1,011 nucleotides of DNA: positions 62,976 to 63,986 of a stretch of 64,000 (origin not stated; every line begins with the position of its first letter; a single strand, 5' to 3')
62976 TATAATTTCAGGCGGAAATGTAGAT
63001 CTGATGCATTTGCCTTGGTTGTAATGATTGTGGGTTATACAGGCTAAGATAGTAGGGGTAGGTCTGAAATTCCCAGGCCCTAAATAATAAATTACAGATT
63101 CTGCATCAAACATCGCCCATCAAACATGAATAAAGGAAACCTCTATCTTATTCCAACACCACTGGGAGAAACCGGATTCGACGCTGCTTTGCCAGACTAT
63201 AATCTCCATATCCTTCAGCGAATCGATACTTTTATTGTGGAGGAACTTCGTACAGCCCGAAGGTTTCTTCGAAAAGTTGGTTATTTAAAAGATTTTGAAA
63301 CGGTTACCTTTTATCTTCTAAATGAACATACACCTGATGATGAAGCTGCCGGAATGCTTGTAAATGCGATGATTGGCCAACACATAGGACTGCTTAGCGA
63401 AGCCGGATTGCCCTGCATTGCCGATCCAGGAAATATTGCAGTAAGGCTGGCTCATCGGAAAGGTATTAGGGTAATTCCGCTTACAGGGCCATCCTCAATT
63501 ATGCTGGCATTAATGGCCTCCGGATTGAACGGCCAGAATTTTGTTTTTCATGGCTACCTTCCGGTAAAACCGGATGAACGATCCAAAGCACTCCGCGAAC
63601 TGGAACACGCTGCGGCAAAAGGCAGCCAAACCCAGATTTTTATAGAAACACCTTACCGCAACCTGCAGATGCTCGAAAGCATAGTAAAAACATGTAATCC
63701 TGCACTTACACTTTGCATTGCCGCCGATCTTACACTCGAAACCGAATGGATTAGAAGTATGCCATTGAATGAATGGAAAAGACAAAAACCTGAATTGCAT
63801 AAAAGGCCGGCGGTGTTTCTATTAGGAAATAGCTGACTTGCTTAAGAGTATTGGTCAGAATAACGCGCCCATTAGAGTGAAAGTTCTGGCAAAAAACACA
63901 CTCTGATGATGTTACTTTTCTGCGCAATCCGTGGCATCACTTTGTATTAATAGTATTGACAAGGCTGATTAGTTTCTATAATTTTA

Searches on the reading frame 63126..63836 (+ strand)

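Call 56: search_protein_families(library=pfam, max_evalue=0.0001, proteins=[window:63126-63836:+])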
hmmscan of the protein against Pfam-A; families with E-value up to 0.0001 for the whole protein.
window:63126-63836:+ (236 aa): 1 family
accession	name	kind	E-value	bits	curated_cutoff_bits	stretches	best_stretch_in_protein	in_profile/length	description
PF00590.25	TP_methylase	-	4.2e-06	27.3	27.8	1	28-215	21-209/212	Tetrapyrrole (Corrin/Porphyrin) Methylases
